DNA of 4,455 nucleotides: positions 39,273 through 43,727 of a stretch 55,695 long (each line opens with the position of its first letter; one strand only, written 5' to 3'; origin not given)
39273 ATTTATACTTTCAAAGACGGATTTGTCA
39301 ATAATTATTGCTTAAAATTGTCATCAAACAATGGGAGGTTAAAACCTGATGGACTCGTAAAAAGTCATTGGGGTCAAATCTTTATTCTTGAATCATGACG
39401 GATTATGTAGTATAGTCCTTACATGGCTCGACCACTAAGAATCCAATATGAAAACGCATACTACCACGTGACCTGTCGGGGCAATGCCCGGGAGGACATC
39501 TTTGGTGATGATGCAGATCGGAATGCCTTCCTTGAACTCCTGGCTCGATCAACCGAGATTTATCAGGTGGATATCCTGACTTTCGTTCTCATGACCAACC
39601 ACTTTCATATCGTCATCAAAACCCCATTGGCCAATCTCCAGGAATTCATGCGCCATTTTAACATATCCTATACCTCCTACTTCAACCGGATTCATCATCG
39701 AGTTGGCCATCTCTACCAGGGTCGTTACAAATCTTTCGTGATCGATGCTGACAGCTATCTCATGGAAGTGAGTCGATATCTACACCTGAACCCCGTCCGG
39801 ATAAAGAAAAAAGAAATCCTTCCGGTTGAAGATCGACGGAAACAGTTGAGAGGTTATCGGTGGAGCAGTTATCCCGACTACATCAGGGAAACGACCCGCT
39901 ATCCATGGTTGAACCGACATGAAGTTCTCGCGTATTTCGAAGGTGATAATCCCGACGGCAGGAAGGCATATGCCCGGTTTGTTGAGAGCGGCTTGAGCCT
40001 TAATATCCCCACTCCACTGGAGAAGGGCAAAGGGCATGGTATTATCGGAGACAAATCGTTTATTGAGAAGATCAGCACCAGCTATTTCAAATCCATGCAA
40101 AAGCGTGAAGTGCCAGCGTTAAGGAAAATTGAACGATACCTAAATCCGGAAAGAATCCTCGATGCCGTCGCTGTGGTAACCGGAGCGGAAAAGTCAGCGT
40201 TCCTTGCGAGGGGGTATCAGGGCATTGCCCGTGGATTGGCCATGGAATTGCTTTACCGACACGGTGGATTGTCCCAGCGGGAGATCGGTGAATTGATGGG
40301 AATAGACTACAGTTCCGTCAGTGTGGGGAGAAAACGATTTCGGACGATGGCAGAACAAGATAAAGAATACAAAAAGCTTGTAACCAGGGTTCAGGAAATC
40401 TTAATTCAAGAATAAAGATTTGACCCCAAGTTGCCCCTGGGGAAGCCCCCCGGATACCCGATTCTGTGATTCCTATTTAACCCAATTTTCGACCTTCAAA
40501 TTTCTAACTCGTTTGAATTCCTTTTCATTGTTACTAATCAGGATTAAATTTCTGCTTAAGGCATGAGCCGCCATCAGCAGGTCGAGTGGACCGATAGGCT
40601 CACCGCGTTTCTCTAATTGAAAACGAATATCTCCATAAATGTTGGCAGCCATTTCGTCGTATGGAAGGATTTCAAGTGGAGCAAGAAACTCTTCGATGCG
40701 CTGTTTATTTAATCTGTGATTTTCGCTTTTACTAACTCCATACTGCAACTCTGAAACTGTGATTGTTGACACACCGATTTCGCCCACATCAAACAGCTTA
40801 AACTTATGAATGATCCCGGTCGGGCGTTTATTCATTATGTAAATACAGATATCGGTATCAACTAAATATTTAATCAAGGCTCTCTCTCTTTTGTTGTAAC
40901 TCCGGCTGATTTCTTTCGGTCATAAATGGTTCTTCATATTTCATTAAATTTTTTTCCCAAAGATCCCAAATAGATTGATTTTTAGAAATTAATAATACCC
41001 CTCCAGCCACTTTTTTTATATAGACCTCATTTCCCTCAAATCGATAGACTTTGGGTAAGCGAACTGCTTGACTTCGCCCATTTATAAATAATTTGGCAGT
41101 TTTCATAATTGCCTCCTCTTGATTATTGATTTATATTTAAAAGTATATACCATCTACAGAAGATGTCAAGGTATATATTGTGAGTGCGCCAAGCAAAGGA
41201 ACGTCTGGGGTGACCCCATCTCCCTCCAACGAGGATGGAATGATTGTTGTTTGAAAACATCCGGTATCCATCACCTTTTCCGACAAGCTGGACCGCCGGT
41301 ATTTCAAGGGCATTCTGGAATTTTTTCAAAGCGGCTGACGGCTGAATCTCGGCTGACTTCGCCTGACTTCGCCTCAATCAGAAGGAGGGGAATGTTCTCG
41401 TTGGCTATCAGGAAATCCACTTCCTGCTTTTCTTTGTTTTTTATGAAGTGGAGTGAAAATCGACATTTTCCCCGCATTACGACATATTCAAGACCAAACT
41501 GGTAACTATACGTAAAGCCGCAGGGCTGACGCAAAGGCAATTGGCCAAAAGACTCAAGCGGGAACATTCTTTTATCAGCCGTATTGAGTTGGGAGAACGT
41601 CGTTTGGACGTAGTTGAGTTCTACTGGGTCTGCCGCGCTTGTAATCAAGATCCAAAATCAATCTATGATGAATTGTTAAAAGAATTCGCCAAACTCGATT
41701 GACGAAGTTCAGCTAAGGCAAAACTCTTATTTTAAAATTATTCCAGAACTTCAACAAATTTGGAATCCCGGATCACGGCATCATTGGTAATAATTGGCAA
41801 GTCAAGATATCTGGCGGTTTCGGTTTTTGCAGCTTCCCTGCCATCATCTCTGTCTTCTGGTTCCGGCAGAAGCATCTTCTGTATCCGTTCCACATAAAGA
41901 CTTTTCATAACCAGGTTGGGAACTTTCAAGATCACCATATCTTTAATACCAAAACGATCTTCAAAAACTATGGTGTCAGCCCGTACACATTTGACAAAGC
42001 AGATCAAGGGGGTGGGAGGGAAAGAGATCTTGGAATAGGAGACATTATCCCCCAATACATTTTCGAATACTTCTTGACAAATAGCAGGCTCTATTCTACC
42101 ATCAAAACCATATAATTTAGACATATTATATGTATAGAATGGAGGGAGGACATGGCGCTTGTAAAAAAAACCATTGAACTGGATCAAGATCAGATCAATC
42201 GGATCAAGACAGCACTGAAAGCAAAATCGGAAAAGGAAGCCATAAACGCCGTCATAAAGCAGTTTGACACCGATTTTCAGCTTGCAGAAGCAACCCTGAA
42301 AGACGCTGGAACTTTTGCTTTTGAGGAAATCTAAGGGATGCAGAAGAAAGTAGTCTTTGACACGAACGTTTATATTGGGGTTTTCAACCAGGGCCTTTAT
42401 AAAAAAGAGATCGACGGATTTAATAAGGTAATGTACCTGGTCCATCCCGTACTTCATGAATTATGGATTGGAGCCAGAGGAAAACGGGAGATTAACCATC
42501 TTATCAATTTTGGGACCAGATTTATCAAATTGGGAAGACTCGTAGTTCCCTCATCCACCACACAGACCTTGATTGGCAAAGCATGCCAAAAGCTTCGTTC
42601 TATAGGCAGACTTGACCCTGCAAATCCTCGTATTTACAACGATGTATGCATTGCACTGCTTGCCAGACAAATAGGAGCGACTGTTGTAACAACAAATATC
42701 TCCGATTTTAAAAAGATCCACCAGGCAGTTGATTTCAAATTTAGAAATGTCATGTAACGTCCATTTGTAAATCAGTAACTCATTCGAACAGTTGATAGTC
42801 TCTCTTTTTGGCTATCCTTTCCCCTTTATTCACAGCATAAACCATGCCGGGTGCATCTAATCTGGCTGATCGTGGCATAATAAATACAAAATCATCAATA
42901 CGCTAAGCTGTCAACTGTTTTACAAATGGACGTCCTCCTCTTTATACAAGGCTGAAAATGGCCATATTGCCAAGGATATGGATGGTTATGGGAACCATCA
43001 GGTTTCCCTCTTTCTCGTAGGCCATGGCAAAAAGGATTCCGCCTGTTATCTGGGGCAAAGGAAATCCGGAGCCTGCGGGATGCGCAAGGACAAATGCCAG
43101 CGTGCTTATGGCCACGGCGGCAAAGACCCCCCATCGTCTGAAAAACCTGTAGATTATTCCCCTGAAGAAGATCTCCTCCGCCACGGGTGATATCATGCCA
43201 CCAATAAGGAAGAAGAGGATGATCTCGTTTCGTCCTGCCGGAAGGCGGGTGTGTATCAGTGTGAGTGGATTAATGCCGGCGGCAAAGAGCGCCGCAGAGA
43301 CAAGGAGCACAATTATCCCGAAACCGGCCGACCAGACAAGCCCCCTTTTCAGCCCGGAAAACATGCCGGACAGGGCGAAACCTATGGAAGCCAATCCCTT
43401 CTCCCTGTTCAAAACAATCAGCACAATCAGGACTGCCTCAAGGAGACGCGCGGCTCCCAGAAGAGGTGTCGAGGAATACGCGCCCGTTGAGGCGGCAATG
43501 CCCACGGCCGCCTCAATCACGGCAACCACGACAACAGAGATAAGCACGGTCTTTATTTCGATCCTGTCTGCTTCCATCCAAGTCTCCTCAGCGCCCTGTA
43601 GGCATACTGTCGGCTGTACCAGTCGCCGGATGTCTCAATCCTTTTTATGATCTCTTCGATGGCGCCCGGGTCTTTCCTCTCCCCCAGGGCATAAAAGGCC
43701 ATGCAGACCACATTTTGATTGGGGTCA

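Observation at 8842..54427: Many intergenic spacers hold 7- or 8-nt tandem arrays drawn from a few unit families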

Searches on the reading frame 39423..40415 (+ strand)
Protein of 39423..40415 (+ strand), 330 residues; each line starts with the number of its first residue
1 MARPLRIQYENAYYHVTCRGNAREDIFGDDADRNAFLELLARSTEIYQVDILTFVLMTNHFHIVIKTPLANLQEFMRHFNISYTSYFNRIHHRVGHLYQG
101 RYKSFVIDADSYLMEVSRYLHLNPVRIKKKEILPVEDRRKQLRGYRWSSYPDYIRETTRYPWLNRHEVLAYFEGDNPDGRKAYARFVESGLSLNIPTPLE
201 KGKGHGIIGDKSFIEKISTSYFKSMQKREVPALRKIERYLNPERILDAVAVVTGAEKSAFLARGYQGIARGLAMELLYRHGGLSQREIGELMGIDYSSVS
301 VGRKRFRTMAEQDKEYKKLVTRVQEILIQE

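Call 12: search_protein_families(library=pfam, proteins=[window:39423-40415:+])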
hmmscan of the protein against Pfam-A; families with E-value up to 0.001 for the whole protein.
window:39423-40415:+ (330 aa): 2 families
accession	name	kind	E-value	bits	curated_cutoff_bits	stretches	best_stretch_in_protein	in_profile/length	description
PF01797.21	Y1_Tnp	-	1.6e-13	51.3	23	1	10-121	3-119/121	Transposase IS200 like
PF13518.12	HTH_28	-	0.00041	20.8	25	0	277-308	8-38/52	Helix-turn-helix domain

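Call 66: search_protein_families(library=ncbifam, proteins=[window:39423-40415:+])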
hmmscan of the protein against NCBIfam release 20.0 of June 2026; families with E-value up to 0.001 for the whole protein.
window:39423-40415:+ (330 aa): 1 family
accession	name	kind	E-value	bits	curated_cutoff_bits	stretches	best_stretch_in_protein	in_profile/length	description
NF047646.1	REP_Tyr_transpos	equivalog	9e-17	61.3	80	1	6-126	4-133/146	REP-associated tyrosine transposase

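Call 74: search_protein_families(library=padloc, proteins=[window:39423-40415:+], max_evalue=0.01)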
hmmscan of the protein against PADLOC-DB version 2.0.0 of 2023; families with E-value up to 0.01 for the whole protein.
window:39423-40415:+ (330 aa): 0 families

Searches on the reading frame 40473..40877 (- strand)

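Call 12: search_protein_families(library=pfam, proteins=[window:40473-40877:-])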
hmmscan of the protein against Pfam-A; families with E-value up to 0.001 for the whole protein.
window:40473-40877:- (134 aa): 1 family
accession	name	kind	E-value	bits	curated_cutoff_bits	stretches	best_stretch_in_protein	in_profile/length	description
PF01850.27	PIN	-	4e-19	69.8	23.6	1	4-125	1-118/120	PIN domain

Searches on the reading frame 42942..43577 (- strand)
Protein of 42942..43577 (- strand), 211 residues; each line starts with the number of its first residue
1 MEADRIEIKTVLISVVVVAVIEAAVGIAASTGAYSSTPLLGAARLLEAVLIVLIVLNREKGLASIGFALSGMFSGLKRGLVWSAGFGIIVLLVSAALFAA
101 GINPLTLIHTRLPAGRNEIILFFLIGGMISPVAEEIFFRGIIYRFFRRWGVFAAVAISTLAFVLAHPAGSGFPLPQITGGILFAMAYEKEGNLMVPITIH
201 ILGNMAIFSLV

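Call 12: search_protein_families(library=pfam, proteins=[window:42942-43577:-])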
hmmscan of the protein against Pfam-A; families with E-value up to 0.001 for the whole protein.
window:42942-43577:- (211 aa): 1 family
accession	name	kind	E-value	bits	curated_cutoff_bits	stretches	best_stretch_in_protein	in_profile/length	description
PF02517.21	Rce1-like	-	4.1e-18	65.9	22.4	1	118-205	3-92/93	Type II CAAX prenyl endopeptidase Rce1-like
